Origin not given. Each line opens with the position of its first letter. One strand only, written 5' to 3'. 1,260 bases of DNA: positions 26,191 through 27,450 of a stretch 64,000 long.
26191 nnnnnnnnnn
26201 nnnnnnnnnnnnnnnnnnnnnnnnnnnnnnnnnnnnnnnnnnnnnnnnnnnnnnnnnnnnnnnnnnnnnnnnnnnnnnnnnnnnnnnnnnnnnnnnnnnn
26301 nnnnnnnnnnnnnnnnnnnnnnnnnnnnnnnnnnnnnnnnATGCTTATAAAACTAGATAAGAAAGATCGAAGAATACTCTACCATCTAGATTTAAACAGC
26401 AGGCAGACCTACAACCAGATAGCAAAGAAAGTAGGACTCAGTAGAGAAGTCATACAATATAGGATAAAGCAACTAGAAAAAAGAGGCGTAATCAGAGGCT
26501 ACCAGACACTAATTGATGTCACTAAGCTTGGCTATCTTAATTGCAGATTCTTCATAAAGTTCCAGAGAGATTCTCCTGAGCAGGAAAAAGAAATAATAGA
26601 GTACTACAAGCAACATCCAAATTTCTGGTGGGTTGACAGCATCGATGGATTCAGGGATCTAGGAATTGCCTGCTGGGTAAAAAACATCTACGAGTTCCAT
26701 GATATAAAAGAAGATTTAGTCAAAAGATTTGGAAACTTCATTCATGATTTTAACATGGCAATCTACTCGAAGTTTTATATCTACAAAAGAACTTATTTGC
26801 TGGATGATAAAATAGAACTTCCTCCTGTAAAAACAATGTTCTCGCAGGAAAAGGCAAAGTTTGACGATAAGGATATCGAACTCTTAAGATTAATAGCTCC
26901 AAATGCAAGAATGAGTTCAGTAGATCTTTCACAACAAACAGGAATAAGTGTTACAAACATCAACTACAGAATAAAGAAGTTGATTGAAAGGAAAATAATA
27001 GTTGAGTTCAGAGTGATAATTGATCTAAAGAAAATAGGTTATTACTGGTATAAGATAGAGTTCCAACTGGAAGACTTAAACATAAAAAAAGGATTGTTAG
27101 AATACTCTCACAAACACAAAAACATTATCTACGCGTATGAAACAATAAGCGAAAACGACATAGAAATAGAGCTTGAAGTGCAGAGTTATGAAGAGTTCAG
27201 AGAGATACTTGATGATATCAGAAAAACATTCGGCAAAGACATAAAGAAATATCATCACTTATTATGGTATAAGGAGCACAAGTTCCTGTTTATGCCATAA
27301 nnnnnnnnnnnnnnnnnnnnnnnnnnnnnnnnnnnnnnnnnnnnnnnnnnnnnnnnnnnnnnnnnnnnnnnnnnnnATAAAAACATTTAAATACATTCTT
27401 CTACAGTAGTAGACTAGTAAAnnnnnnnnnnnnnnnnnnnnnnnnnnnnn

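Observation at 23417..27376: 3.9-kb insertion flanked by a 76-bp direct repeat that duplicates the 3' end of the RelA/SpoT-homolog gene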

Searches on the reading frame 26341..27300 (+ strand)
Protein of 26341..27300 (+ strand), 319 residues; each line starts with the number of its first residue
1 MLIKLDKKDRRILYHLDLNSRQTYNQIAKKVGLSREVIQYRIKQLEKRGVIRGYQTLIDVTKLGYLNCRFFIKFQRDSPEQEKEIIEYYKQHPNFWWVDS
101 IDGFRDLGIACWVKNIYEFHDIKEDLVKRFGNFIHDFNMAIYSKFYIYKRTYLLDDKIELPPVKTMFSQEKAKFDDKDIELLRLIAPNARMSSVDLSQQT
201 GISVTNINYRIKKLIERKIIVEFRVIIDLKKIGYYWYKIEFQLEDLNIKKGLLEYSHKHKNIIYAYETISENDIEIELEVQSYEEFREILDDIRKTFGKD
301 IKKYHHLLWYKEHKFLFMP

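Call 9: search_protein_families(library=pfam, proteins=[window:26341-27300:+], max_evalue=0.01)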
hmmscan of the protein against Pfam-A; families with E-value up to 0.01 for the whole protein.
window:26341-27300:+ (319 aa): 22 families
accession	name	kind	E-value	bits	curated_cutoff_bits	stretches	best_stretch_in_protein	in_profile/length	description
PF13412.12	HTH_24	-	4.6e-26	90.6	21.9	2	5-52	1-48/48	Winged helix-turn-helix DNA-binding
PF13404.12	HTH_AsnC-type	-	7.8e-22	77.3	27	2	5-46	1-42/42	AsnC-type helix-turn-helix domain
PF12802.13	MarR_2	-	7.8e-10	39.2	27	2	179-220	8-50/61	MarR family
PF12840.13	HTH_20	-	1.9e-09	37.8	27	1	180-220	8-48/51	Helix-turn-helix domain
PF13545.12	HTH_Crp_2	-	1.8e-06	28.3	27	1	18-63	19-67/70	Crp-like helix-turn-helix domain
PF01047.28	MarR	-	6.4e-06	26.4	24.6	0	11-52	7-48/59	MarR family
PF22451.2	NirdL-like_HTH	-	1.4e-05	25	27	1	24-52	19-47/47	Siroheme decarboxylase NirDL-like HTH domain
PF04182.18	B-block_TFIIIC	-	3.4e-05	24.3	22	0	193-225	21-53/73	B-block binding subunit of TFIIIC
PF08279.18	HTH_11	-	4e-05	23.8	25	1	11-50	4-44/55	HTH domain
PF25212.1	HVO_A0114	-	0.00032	20.9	27.6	0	174-220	20-66/84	HVO_A0114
PF13463.12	HTH_27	-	0.00036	21.2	22.2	0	177-220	4-48/68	Winged helix DNA-binding domain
PF24409.1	wHTH-PRTase_assc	-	0.00037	20.9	27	0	13-57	4-47/83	wHTH-PRTase associated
PF01022.26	HTH_5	-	0.0011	19.3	22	0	10-51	5-45/47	Bacterial regulatory protein, arsR family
PF04967.18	HTH_10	-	0.0011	19.2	23.1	0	190-220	23-52/53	HTH DNA binding domain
PF14502.12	HTH_41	-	0.0017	18.2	25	0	25-51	10-36/48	Helix-turn-helix domain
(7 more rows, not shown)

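Call 11: search_protein_families(library=phrogs, proteins=[window:26341-27300:+], max_evalue=0.1)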
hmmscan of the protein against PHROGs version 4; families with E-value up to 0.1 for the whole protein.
window:26341-27300:+ (319 aa): 23 families
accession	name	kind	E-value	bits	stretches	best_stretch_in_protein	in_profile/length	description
phrog_678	-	DNA, RNA and nucleotide metabolism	4.8e-10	40.5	2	17-52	81-116/346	replication initiation O-like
phrog_142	-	moron, auxiliary metabolic gene and host takeover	3.6e-07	31.3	1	9-51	14-56/116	Ren-like exclusion protein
phrog_1687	-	transcription regulation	6.6e-07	30.4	1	7-51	66-110/162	MarR family transcrition regulator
phrog_3855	-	DNA, RNA and nucleotide metabolism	4.6e-05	24.8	1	21-53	79-111/115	HTH DNA binding protein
phrog_633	-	transcription regulation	0.00041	21.8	0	11-52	6-47/111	transcriptional regulator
phrog_2440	-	transcription regulation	0.00044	21.2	1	9-54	30-78/126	transcriptional regulator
phrog_3502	-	unknown function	0.00059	20.9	1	6-52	50-102/131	-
phrog_270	-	DNA, RNA and nucleotide metabolism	0.00074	20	1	20-83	64-126/383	replication initiation protein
phrog_16568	-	moron, auxiliary metabolic gene and host takeover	0.00093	20.3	0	13-48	11-47/129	Ren-like exclusion protein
phrog_345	-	DNA, RNA and nucleotide metabolism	0.0014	19.4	0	23-52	69-98/297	replication initiation O-like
phrog_1835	-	DNA, RNA and nucleotide metabolism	0.0033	17.8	1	23-56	69-102/301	HTH DNA binding protein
phrog_15150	-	transcription regulation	0.0033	16.9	1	22-52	417-447/561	transcriptional regulator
phrog_323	-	transcription regulation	0.0034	18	0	22-49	112-139/319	transcriptional regulator, D5-like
phrog_12156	-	DNA, RNA and nucleotide metabolism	0.0051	16.5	0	168-222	415-469/485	DNA helicase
phrog_1032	-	DNA, RNA and nucleotide metabolism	0.006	17.6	0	24-52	40-68/281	replication initiation protein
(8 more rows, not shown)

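Call 12: search_protein_families(library=padloc, proteins=[window:26341-27300:+], max_evalue=0.1)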
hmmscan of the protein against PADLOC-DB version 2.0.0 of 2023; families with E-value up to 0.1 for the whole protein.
window:26341-27300:+ (319 aa): 19 families
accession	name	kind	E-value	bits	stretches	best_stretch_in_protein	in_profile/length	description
PDLC01866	CARF3--CARF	-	9.2e-11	40.1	2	4-69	136-205/207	-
PDLC01044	Csa3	-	1.4e-10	39.4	2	4-64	133-190/194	Type I-A associated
PDLC01434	CasR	-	1.9e-10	38.9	2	4-66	125-188/191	"CAS-I,CAS-II,CAS-III,CAS-IV,CAS-V,CAS-VI; associated_signaling"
PDLC01848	CARF3--CARF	-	1.5e-08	32.5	2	3-66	133-191/197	-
PDLC01879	CARF3--CARF_TM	-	8.4e-07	26.8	2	2-66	151-215/222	-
PDLC01858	CARF3--CARF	-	1.6e-06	26.2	1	3-56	140-192/204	-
PDLC01268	CasR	-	1.6e-06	26.2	1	4-63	121-179/179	"CAS-I,CAS-II,CAS-III,CAS-IV,CAS-V,CAS-VI; associated_signaling"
PDLC01853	CARF3--CARF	-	3.3e-06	24.9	1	5-55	136-188/209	-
PDLC04133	mad1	-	1.9e-05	22.9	1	22-44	6-28/60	mads_1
PDLC01438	Csa3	-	2e-05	22.8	2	6-59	147-193/305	"CAS-I,CAS-II,CAS-III,CAS-IV,CAS-V,CAS-VI; associated_signaling"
PDLC02975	WH_III-A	-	2.7e-05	22.5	1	7-67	3-64/103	-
PDLC01850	CARF3--CARF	-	5.1e-05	21.2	1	4-63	142-203/209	-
PDLC01852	CARF3--CARF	-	0.00058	17.8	0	4-53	140-189/208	-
PDLC02933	PRTase_III-A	-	0.0015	16.2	0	12-89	289-360/368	-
PDLC01857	CARF3--CARF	-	0.0017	16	1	4-53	128-175/201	-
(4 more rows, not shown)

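Call 27: search_protein_families(library=ncbifam, proteins=[window:26341-27300:+], max_evalue=0.01)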
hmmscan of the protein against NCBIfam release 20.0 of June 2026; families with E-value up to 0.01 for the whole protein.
window:26341-27300:+ (319 aa): 18 families
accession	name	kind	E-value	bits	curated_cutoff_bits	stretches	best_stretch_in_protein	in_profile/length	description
NF053758.1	ChrTpTrnRegChrS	equivalog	3.3e-24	85.5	250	2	3-71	10-78/158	chromate efflux transcriptional regulator ChrS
NF008384.0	PRK11179.1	equivalog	6.6e-20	71.5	227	2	3-71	5-73/153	transcriptional regulator AsnC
NF040820.1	trans_reg_LrpA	equivalog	3.5e-19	69.1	250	2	5-66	2-63/141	HTH-type transcriptional regulator LrpA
NF040947.1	trans_reg_LysM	equivalog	3.8e-19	68.8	180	2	5-58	1-54/136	HTH-type transcriptional regulator LysM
NF008370.0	PRK11169.1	equivalog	2.6e-16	59.7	233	2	4-64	11-71/164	leucine-responsive transcriptional regulator Lrp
NF041396.1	TranRegLrp_Halo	equivalog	5e-14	52.4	190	2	174-289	3-115/149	HTH-type transcriptional regulator Lrp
NF040708.3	Siroheme_Dcarb_AhbA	equivalog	4.2e-11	42.8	140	1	21-89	16-84/144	siroheme decarboxylase subunit alpha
NF041395.1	TranRegLrpA1_Halo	equivalog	9.1e-10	38.7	250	1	8-63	6-61/142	HTH-type transcriptional regulator LrpA1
TIGR04176.1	MarR_EPS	equivalog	1.6e-09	37.8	88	1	175-221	3-49/105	MarR family EPS-associated transcriptional regulator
NF040707.3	Siroheme_Dcarb_AhbB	equivalog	1.6e-07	31.1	125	1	20-66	12-58/146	siroheme decarboxylase subunit beta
NF040939.2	trans_reg_lrs14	equivalog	5.7e-06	26.3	90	1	174-239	19-85/103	Lrs14 family HTH-type transcriptional regulator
NF053606.1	Sta1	subfamily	5.8e-06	26.3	80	0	175-239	19-83/100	Sta1 family transcriptional regulator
TIGR00122.1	birA_repr_reg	equivalog_domain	1.1e-05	25.2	70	0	178-216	2-39/69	biotin operon repressor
TIGR01884.1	cas_HTH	subfamily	7.7e-05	22.2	60.2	1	2-64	137-202/202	CRISPR-associated CARF protein Csa3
TIGR02937.1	sigma70-ECF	superfamily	0.00017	21.3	42.9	0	4-47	117-159/165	sigma-70 family RNA polymerase sigma factor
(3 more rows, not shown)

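Call 40: find_homologous_proteins(query=window:26341-27300:+, max_evalue=1e-10)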
Query window:26341-27300:+ (319 aa): 245 proteins with E <= 1e-10 among 1335 candidates; the best 120 are listed.
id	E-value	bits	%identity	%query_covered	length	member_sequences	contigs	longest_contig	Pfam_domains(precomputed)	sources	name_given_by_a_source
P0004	1.4e-208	710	100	100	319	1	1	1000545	PF22451.3,PF01047.29,PF12840.14,PF13412.13,PF13404.13,PF12802.14,PF13545.13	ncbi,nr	ncbi:hypothetical protein CEE44_04980 [Candidatus Woesearchaeota archaeon B3_Woes]|nr:MAG: hypotheti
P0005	7.4e-166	569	76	100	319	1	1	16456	PF01047.29,PF12840.14,PF13412.13,PF01978.26,PF13404.13,PF12802.14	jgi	jgi:DNA-binding Lrp family transcriptional regulator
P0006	4.2e-164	563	76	100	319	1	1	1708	PF01047.29,PF12840.14,PF13412.13,PF01022.27,PF24409.2,PF13404.13,PF12802.14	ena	-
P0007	2.4e-162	558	77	100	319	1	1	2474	PF01047.29,PF12840.14,PF13412.13,PF01022.27,PF04545.23,PF13404.13,PF12802.14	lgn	-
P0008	3.5e-162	557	75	100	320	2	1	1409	PF01047.29,PF12840.14,PF13412.13,PF08279.19,PF01022.27,PF24409.2,PF13404.13,PF12802.14,PF13545.13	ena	-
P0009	1.7e-161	555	76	100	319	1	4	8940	PF22451.3,PF01047.29,PF12840.14,PF13412.13,PF01022.27,PF13404.13,PF12802.14,PF13545.13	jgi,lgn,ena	-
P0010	7.9e-161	553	75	100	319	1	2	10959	PF22451.3,PF01047.29,PF12840.14,PF13412.13,PF01022.27,PF13404.13,PF12802.14,PF13545.13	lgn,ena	-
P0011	1.3e-160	552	75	100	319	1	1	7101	PF22451.3,PF01047.29,PF12840.14,PF13412.13,PF01022.27,PF13404.13,PF12802.14,PF13545.13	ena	-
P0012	5.6e-160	550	74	100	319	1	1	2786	PF22451.3,PF08279.19,PF25212.3,PF01978.26,PF01022.27,PF13518.13,PF13404.13,PF12802.14,PF08281.19,PF01047.29,PF12840.14,PF13412.13,PF04545.23,PF13545.13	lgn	-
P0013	1.1e-159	549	74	100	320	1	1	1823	PF01047.29,PF12840.14,PF13412.13,PF01022.27,PF13404.13,PF12802.14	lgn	-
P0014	4.8e-159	547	75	100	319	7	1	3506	PF22451.3,PF01047.29,PF12840.14,PF13412.13,PF13404.13,PF12802.14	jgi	jgi:Lrp/AsnC family leucine-responsive transcriptional regulator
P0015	2.3e-158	545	74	100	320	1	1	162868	PF01047.29,PF12840.14,PF13412.13,PF01022.27,PF13404.13,PF12802.14,PF13545.13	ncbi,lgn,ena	-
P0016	4.0e-158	544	75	100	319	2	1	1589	PF22451.3,PF01047.29,PF12840.14,PF13412.13,PF01022.27,PF13404.13,PF12802.14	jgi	-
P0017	4.7e-157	540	74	100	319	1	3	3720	PF01047.29,PF12840.14,PF13412.13,PF13404.13,PF12802.14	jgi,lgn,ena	-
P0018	7.4e-157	540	73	100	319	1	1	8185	PF22451.3,PF01047.29,PF12840.14,PF13412.13,PF01978.26,PF01022.27,PF13404.13,PF12802.14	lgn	-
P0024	7.9e-156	536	72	100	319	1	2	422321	PF01047.29,PF12840.14,PF13412.13,PF13404.13,PF12802.14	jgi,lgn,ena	-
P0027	2.8e-152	525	70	99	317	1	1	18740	PF01047.29,PF12840.14,PF13412.13,PF01037.29,PF13404.13,PF12802.14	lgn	-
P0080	2.6e-92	328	47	96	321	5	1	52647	PF01047.29,PF13412.13,PF01037.29,PF13404.13,PF12802.14,PF13545.13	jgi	jgi:DNA-binding Lrp family transcriptional regulator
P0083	5.8e-91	323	47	99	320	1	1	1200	PF22451.3,PF01047.29,PF13412.13,PF01037.29,PF13404.13,PF13545.13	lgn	-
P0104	3.5e-71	258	42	100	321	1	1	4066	PF22451.3,PF01047.29,PF12840.14,PF13412.13,PF08279.19,PF01022.27,PF01037.29,PF13404.13,PF12802.14,PF13545.13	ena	-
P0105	3.7e-71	258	41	100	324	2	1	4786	PF22451.3,PF01047.29,PF13412.13,PF01037.29,PF13404.13,PF13545.13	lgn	-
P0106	5.6e-71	258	41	100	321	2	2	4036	PF22451.3,PF01047.29,PF12840.14,PF13412.13,PF08279.19,PF13730.13,PF01022.27,PF01037.29,PF13404.13,PF12802.14,PF13545.13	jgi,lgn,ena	-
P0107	5.7e-71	257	42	100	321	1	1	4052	PF22451.3,PF01047.29,PF12840.14,PF13412.13,PF08279.19,PF25212.3,PF01022.27,PF01037.29,PF13404.13,PF12802.14,PF13545.13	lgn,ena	-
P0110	1.2e-69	253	39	99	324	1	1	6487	PF01047.29,PF12840.14,PF13412.13,PF08279.19,PF01022.27,PF01037.29,PF13404.13,PF12802.14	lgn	-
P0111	2.0e-69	252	42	100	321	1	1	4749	PF22451.3,PF01047.29,PF12840.14,PF13412.13,PF08279.19,PF01022.27,PF01037.29,PF13404.13,PF12802.14,PF13545.13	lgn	-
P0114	1.1e-66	243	38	99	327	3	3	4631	PF01047.29,PF13412.13,PF01037.29,PF13404.13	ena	-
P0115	1.6e-66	243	41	100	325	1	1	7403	PF22451.3,PF01047.29,PF12840.14,PF13412.13,PF08279.19,PF13730.13,PF01022.27,PF01037.29,PF13404.13,PF12802.14,PF13545.13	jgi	-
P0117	6.5e-66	241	40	100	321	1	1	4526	PF22451.3,PF01047.29,PF13412.13,PF08279.19,PF01022.27,PF01037.29,PF13404.13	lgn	-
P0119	9.1e-66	240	39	100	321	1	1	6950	PF22451.3,PF01047.29,PF12840.14,PF13412.13,PF13730.13,PF01037.29,PF04967.19,PF13404.13,PF12802.14,PF13545.13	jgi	jgi:Lrp/AsnC family transcriptional regulator, leucine-responsive regulatory protein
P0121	1.1e-64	237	39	100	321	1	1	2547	PF22451.3,PF01047.29,PF12840.14,PF13412.13,PF08279.19,PF01022.27,PF01037.29,PF13404.13,PF12802.14,PF13545.13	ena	-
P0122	1.9e-64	236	38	100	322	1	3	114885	PF22451.3,PF01047.29,PF13412.13,PF08279.19,PF13730.13,PF01037.29,PF09756.16,PF13404.13,PF13545.13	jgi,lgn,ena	jgi:Lrp/AsnC family transcriptional regulator, leucine-responsive regulatory protein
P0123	2.1e-64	236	38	99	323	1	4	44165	PF22451.3,PF01047.29,PF12840.14,PF13412.13,PF08279.19,PF13730.13,PF01037.29,PF13404.13,PF13545.13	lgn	-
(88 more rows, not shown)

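Call 41: find_encoding_contigs(protein=P0005, flank=8000, max_places=3)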
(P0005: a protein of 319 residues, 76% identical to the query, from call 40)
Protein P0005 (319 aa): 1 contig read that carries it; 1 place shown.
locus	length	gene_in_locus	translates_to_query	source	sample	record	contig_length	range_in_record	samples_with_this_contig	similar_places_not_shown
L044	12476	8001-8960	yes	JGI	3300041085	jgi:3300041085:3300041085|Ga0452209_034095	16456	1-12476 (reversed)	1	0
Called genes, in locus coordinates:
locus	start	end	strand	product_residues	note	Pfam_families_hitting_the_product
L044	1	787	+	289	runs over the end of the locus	PF04055:Radical_SAM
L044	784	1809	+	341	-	-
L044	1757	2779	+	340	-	PF02445:NadA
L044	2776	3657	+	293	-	-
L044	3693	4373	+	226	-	PF00293:NUDIX, PF19368:WHD_AraR, PF21906:WHD_NrtR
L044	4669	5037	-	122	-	-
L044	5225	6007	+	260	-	PF12706:Lactamase_B_2, PF23023:Anti-Pycsar_Apyc1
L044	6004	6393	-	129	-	-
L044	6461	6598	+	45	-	-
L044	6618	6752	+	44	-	-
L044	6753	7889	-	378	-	PF04055:Radical_SAM, PF13186:SPASM (weak)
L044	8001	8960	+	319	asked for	PF01047:MarR (faint), PF01978:TrmB (faint), PF12802:MarR_2 (faint), PF13404:HTH_AsnC-type, PF13412:HTH_24, PF12840:HTH_20 (faint), PF13404:HTH_AsnC-type, PF13412:HTH_24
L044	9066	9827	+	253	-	-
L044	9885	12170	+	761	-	PF02359:CDC48_N, PF02933:CDC48_2, PF05496:RuvB_N (weak), PF13191:AAA_16 (weak), PF00004:AAA, PF17862:AAA_lid_3, PF00004:AAA, PF17862:AAA_lid_3, +22 more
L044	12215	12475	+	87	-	?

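Call 42: find_encoding_contigs(protein=P0015, flank=8000, max_places=3)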
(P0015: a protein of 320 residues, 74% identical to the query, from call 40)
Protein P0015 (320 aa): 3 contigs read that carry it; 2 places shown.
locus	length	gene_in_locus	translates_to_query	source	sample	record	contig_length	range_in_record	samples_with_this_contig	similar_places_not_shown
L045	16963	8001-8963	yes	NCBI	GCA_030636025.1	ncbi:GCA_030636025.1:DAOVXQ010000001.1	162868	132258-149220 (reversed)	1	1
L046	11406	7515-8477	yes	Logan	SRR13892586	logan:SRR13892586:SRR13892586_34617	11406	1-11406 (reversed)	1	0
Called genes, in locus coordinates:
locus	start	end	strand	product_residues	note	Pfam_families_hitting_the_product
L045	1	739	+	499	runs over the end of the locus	PF01336:tRNA_anti-codon, PF00152:tRNA-synt_2, PF01409:tRNA-synt_2d (faint)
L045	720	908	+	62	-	-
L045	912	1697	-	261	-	PF04055:Radical_SAM, PF13353:Fer4_12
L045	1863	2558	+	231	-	-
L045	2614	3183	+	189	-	-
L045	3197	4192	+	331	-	-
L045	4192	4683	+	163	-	PF27325:MJ0538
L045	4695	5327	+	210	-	-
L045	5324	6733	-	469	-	-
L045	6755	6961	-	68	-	-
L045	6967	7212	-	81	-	PF05016:ParE_toxin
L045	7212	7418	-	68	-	PF24434:DUF7557 (weak)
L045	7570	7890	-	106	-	-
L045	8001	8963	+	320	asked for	PF01022:HTH_5 (faint), PF01047:MarR (faint), PF12802:MarR_2 (faint), PF12840:HTH_20 (faint), PF13404:HTH_AsnC-type, PF13412:HTH_24, PF13404:HTH_AsnC-type (weak), PF13412:HTH_24, +1 more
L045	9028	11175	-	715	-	-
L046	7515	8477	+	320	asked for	PF01022:HTH_5 (faint), PF01047:MarR (faint), PF12802:MarR_2 (faint), PF12840:HTH_20 (faint), PF13404:HTH_AsnC-type, PF13412:HTH_24, PF13404:HTH_AsnC-type (weak), PF13412:HTH_24, +1 more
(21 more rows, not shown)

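Call 43: find_encoding_contigs(protein=P0024, flank=8000, max_places=3)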
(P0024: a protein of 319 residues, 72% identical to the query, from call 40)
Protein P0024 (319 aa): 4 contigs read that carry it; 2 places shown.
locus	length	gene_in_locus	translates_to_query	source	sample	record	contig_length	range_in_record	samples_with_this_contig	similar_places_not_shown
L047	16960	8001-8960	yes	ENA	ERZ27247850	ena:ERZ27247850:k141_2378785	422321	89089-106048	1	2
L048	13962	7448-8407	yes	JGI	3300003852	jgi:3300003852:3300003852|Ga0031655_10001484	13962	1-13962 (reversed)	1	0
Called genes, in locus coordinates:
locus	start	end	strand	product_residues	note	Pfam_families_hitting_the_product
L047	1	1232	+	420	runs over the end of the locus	PF05221:AdoHcyase, PF02826:2-Hacid_dh_C (weak), PF00670:AdoHcyase_NAD, PF07991:KARI_N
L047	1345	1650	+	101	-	-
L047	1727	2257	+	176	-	-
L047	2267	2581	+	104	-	-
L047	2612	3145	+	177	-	PF01931:NTPase_I-T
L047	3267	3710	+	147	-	-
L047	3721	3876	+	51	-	-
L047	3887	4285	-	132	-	-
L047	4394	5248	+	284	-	PF01875:Memo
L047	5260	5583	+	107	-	PF02643:DUF192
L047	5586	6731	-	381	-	PF04055:Radical_SAM (weak), PF13186:SPASM (weak)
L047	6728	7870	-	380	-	PF04055:Radical_SAM, PF13186:SPASM (faint)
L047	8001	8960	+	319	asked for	PF12802:MarR_2 (faint), PF13404:HTH_AsnC-type, PF13412:HTH_24, PF01047:MarR (faint), PF12840:HTH_20 (faint), PF13404:HTH_AsnC-type, PF13412:HTH_24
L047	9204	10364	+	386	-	PF01490:Aa_trans, PF03222:Trp_Tyr_perm, PF13520:AA_permease_2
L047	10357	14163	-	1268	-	PF01292:Ni_hydr_CYTB (faint), PF07331:TctB (faint), PF07690:MFS_1 (faint), PF04088:Peroxin-13_N (faint), PF06237:SLC52_ribofla_tr (faint)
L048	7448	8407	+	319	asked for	PF12802:MarR_2 (faint), PF13404:HTH_AsnC-type, PF13412:HTH_24, PF01047:MarR (faint), PF12840:HTH_20 (faint), PF13404:HTH_AsnC-type, PF13412:HTH_24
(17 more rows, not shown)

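Call 55: find_related_loci(query=window:26341-27300:+, collection=viral_contigs, flank=8000)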
Query window:26341-27300:+ (319 aa) in viral_contigs; peptide patterns used: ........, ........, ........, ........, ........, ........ (x = any residue, [..] = any of these).
5 stretches matched a pattern, but none encodes a relative of the query by tblastn (E <= 1e-3).
